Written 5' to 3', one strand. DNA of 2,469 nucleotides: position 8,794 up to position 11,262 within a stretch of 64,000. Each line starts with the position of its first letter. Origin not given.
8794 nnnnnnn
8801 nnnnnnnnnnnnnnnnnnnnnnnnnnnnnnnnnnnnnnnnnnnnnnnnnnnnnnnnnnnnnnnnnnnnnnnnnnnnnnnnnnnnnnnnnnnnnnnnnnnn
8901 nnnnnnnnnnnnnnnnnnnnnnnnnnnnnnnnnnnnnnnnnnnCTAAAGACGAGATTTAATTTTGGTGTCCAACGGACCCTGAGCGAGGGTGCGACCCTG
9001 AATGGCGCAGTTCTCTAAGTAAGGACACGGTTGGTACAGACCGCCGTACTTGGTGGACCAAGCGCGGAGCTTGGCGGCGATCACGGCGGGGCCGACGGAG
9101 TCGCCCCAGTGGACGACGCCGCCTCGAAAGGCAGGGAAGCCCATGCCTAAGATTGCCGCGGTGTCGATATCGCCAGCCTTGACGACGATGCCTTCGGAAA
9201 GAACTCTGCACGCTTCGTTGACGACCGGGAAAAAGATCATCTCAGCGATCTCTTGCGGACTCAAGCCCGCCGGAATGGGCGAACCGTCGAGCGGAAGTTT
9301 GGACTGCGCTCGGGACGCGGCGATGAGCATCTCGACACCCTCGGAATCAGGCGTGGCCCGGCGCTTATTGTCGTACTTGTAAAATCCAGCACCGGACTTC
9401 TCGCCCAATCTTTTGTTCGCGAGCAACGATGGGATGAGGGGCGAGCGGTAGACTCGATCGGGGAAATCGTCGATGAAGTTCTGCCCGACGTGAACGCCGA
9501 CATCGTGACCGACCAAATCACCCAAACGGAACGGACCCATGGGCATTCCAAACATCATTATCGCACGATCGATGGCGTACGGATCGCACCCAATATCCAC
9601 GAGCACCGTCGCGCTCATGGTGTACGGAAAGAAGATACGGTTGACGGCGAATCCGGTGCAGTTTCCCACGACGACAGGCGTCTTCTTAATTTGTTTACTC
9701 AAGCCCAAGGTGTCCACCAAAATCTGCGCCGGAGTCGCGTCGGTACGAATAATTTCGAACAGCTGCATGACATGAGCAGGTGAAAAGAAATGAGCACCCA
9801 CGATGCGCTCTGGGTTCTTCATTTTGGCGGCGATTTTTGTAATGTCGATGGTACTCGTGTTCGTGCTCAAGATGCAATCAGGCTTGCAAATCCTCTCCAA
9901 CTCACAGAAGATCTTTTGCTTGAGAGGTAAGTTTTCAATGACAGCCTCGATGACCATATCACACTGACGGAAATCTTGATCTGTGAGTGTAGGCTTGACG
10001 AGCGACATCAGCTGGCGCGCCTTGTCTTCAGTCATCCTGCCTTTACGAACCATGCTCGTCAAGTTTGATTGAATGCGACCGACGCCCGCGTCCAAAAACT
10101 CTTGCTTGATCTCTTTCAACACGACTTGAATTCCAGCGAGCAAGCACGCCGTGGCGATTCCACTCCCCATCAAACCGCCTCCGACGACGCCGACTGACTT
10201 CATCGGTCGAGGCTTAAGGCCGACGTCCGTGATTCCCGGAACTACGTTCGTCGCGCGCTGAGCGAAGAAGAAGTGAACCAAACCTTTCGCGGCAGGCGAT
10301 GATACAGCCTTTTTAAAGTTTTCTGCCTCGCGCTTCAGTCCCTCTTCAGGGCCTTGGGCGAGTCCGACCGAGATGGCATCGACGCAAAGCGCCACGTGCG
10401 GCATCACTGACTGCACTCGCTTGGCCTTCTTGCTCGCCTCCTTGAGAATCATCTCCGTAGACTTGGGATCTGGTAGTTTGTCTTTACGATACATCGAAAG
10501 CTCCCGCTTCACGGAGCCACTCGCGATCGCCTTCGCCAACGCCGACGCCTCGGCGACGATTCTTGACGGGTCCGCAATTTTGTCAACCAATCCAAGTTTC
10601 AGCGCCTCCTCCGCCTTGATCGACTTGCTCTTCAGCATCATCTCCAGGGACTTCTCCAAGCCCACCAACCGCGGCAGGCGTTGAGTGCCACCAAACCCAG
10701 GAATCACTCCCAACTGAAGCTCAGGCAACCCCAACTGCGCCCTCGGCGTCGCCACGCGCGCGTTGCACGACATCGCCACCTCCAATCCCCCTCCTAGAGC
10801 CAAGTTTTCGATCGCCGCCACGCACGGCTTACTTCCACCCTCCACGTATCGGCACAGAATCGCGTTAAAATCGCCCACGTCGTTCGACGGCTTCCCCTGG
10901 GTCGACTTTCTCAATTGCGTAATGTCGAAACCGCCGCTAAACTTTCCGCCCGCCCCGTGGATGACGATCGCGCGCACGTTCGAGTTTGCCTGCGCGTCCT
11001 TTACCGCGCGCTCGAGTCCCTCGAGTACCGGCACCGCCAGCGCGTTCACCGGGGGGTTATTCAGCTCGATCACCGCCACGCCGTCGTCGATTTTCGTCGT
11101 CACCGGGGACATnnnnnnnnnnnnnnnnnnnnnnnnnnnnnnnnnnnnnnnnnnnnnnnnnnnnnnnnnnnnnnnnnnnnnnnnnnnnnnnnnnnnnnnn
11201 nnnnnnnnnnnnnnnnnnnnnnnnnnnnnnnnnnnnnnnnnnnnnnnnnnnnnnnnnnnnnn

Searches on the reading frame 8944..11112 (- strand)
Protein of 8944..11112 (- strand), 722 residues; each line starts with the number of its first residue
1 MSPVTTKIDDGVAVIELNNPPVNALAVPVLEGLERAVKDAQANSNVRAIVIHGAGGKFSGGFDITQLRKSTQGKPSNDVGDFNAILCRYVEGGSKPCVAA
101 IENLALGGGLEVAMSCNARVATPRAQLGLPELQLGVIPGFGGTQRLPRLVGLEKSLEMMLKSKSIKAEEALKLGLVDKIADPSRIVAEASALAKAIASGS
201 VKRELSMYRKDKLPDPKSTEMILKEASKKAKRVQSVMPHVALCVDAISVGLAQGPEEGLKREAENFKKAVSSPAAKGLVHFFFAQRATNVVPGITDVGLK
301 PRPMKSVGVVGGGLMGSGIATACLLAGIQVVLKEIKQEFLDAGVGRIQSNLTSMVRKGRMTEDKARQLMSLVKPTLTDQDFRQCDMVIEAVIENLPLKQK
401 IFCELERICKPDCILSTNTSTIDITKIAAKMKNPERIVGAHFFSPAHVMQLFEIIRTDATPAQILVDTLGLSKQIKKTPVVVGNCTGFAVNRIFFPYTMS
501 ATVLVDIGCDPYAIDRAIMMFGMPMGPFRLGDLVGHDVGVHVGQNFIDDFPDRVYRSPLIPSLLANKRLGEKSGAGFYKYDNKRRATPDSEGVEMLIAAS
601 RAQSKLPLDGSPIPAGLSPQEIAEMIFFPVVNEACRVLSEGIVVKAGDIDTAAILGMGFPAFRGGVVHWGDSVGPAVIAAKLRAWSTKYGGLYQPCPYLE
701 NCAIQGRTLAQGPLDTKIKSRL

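Call 14: find_encoding_contigs(protein=window:8944-11112:-, flank=10000, max_places=4)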
Protein window:8944-11112:- (722 aa): 3 contigs read that carry it; 3 places shown.
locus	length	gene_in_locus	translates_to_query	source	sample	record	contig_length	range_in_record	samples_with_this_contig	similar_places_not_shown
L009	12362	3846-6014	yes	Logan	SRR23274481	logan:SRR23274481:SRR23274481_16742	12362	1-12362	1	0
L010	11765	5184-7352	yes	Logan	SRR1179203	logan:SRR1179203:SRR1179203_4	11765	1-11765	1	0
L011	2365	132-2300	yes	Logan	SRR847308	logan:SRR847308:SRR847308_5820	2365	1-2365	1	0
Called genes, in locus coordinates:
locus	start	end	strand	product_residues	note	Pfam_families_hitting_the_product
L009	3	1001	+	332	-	?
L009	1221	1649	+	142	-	PF01130:CD36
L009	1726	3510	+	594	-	PF01130:CD36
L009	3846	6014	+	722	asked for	PF00378:ECH_1, PF16113:ECH_2, PF02737:3HCDH_N, PF00725:3HCDH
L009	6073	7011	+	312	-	PF12146:Hydrolase_4, PF00561:Abhydrolase_1, PF12697:Abhydrolase_6, PF00561:Abhydrolase_1 (weak)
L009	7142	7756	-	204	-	PF01940:DUF92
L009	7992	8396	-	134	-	-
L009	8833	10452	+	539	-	-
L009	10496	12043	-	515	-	PF09273:Rubis-subs-bind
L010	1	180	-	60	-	?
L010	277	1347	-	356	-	PF05219:DREV, PF13489:Methyltransf_23, PF08241:Methyltransf_11, PF08242:Methyltransf_12, PF13649:Methyltransf_25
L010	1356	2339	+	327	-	-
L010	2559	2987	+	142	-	PF01130:CD36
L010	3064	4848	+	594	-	PF01130:CD36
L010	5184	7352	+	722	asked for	PF00378:ECH_1, PF16113:ECH_2, PF02737:3HCDH_N, PF00725:3HCDH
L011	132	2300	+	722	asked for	PF00378:ECH_1, PF16113:ECH_2, PF02737:3HCDH_N, PF00725:3HCDH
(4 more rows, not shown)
